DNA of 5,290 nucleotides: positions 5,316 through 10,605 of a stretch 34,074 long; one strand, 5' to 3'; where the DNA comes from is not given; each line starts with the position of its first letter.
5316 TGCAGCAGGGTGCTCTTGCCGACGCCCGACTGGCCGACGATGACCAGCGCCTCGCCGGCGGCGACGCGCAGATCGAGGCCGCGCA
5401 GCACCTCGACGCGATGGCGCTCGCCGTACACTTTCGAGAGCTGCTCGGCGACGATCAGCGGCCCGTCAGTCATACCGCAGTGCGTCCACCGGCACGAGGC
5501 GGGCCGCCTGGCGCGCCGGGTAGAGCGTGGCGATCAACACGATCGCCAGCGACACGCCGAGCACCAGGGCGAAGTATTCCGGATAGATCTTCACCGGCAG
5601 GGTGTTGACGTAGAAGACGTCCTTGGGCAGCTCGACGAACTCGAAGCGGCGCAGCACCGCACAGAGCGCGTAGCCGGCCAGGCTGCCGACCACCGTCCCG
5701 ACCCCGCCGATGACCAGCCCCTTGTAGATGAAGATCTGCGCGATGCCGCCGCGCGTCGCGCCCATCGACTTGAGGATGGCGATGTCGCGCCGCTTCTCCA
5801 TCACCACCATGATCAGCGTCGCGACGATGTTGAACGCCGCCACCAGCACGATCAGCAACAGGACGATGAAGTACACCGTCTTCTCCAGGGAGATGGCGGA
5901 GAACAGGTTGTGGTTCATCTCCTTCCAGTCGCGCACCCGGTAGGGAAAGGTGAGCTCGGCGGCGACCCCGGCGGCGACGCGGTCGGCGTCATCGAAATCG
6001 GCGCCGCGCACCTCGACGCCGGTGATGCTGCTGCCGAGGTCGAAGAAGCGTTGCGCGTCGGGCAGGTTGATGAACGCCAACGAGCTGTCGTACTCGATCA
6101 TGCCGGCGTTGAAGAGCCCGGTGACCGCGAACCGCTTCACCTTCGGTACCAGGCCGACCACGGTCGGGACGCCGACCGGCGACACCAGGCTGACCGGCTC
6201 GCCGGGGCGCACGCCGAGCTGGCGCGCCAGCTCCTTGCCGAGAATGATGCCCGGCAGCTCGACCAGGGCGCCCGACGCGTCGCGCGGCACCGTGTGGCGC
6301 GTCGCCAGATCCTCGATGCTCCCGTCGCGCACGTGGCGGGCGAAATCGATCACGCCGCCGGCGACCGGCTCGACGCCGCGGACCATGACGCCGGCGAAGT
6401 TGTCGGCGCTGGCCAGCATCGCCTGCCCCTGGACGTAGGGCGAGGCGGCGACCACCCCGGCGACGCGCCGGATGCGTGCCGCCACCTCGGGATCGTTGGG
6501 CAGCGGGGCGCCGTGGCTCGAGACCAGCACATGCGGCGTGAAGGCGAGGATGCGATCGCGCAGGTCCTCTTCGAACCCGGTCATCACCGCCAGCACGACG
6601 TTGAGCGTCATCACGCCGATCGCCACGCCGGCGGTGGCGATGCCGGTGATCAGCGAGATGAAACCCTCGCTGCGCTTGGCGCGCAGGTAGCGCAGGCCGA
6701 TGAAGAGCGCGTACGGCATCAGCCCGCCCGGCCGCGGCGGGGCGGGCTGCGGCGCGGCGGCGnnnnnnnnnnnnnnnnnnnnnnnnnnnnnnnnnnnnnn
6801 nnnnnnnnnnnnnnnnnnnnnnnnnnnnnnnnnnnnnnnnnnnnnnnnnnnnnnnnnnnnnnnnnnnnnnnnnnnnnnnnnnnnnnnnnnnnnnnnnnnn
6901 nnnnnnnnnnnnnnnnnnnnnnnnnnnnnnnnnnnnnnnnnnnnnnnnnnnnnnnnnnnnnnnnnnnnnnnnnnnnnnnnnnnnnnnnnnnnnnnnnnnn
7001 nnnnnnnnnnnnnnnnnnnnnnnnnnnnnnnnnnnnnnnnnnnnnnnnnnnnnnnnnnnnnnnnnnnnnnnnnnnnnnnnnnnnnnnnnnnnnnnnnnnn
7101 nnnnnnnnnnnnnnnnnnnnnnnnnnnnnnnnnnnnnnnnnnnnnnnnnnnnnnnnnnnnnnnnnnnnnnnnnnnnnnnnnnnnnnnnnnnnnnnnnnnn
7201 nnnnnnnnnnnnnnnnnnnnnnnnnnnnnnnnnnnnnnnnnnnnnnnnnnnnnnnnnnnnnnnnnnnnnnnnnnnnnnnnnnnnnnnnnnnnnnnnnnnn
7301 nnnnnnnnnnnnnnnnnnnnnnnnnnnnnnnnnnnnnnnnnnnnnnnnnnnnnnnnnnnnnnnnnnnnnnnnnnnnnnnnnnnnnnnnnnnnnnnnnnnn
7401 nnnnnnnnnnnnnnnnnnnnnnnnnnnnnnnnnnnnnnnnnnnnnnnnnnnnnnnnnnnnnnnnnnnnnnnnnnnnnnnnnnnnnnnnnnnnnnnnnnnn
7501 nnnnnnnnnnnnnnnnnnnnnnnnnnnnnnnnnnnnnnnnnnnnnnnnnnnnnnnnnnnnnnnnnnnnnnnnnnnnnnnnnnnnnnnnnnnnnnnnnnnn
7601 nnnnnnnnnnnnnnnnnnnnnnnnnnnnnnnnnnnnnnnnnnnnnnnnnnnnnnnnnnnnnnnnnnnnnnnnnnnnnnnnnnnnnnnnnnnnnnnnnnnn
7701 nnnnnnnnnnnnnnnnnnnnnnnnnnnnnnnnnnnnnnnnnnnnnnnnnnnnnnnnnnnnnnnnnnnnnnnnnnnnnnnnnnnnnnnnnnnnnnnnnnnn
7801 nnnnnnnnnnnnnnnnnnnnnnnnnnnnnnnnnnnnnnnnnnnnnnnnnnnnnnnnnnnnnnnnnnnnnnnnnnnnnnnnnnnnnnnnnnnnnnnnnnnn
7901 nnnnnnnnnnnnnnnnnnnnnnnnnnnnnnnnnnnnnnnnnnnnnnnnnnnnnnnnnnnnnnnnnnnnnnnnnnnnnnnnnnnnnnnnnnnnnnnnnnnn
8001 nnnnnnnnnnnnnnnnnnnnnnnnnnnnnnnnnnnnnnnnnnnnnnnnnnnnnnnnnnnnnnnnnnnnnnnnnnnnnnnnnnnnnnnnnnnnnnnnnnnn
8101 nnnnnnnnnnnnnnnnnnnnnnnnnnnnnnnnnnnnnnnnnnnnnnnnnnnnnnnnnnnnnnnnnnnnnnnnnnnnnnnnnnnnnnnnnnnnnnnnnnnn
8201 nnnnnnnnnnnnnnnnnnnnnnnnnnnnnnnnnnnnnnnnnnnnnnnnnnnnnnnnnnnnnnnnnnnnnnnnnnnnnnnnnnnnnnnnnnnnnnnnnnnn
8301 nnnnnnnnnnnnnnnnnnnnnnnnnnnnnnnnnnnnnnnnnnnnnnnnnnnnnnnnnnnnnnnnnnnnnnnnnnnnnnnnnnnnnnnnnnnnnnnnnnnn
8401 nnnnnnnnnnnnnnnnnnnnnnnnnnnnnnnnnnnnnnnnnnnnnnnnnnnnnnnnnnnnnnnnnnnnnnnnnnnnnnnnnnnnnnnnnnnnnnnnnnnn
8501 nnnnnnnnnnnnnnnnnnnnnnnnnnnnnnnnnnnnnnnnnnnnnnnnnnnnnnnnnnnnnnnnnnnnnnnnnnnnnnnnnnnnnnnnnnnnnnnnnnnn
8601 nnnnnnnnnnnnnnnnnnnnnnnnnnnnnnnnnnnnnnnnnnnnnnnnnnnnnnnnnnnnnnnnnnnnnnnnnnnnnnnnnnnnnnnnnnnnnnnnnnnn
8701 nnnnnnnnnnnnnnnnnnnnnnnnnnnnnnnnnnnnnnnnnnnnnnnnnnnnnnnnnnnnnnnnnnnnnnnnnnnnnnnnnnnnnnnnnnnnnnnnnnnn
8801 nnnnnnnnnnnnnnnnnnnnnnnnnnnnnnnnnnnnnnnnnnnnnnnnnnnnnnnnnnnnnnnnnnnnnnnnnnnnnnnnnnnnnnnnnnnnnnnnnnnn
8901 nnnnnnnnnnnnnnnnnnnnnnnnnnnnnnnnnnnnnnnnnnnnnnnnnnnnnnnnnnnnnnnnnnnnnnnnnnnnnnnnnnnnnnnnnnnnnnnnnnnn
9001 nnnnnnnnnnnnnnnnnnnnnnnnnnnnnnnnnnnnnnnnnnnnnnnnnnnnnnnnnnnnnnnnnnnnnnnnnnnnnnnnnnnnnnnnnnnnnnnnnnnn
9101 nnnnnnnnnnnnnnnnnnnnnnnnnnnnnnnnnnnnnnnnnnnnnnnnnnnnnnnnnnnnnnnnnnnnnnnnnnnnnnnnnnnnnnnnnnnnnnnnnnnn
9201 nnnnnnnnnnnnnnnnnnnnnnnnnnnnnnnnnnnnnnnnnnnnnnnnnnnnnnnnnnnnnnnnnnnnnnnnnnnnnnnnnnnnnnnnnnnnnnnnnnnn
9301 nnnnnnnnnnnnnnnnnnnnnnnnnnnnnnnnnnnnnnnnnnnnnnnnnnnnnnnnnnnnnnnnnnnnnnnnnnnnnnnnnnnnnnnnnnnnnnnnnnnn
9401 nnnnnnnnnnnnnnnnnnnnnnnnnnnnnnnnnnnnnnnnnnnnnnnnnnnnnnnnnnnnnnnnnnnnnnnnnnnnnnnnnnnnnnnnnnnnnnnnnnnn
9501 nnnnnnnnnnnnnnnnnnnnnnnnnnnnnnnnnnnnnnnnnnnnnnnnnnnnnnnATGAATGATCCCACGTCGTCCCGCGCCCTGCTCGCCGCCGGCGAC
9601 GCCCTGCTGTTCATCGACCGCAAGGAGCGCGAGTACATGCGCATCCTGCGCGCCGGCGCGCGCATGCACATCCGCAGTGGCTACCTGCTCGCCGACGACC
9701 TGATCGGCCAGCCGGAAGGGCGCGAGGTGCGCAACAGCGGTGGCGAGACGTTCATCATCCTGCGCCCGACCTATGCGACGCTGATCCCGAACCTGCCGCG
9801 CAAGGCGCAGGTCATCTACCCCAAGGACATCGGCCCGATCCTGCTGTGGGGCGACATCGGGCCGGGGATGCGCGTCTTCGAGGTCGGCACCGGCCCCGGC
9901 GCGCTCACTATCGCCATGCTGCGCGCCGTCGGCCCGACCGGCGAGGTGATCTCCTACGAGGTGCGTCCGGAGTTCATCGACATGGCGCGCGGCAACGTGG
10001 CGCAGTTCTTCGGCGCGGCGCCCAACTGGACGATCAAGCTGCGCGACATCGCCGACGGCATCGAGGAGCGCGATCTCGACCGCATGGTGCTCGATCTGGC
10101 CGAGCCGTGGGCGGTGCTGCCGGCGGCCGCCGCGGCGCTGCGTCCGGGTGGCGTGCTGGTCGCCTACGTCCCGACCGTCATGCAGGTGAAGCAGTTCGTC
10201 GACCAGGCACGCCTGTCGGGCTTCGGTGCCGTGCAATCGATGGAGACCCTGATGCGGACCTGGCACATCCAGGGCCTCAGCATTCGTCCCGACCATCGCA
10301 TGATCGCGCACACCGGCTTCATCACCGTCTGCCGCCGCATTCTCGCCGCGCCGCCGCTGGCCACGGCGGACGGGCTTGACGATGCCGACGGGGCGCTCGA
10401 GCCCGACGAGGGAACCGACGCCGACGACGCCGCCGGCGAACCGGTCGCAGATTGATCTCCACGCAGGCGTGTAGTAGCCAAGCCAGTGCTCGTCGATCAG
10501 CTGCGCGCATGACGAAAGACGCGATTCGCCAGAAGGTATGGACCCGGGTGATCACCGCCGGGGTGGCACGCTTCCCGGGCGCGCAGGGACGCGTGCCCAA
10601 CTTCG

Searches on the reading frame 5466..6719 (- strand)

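Call 9: search_protein_families(library=pfam, proteins=[window:5466-6719:-], max_evalue=0.01)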
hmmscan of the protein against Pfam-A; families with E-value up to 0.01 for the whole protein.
window:5466-6719:- (417 aa): 2 families
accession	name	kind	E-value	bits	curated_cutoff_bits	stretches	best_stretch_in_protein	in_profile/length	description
PF02687.27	FtsX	-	1.1e-19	71.1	25.5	1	285-408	2-118/120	FtsX-like permease C-terminal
PF12704.14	MacB_PCD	-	2.2e-12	48.2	27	1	25-253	1-205/207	MacB-like periplasmic core domain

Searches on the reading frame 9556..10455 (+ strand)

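Call 9: search_protein_families(library=pfam, proteins=[window:9556-10455:+], max_evalue=0.01)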
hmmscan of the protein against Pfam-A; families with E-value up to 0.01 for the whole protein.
window:9556-10455:+ (299 aa): 8 families
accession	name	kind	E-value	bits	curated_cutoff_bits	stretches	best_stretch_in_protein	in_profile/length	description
PF08704.16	GCD14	-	6.4e-25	88.7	26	1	68-243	5-184/247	tRNA methyltransferase complex GCD14 subunit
PF14801.12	TrmI-like_N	-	1.6e-10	41.2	24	1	11-56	3-48/50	TrmI-like N-terminal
PF01135.25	PCMT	-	1.5e-08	35.1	20.3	1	97-218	67-184/210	Protein-L-isoaspartate(D-aspartate) O-methyltransferase (PCMT)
PF13847.12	Methyltransf_31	-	2.3e-08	34.3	27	1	103-204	3-110/145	Methyltransferase domain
PF13489.12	Methyltransf_23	-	6.9e-06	26.3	27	1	98-236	17-132/164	Methyltransferase domain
PF13649.12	Methyltransf_25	-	3.3e-05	24.9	27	1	107-199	1-97/97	Methyltransferase domain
PF08242.18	Methyltransf_12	-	0.00077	20.6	30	1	109-201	2-98/98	Methyltransferase domain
PF21985.2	TR61B_FKBP-like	-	0.0033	17.7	27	1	22-63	11-55/55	TR61B FKBP-like domain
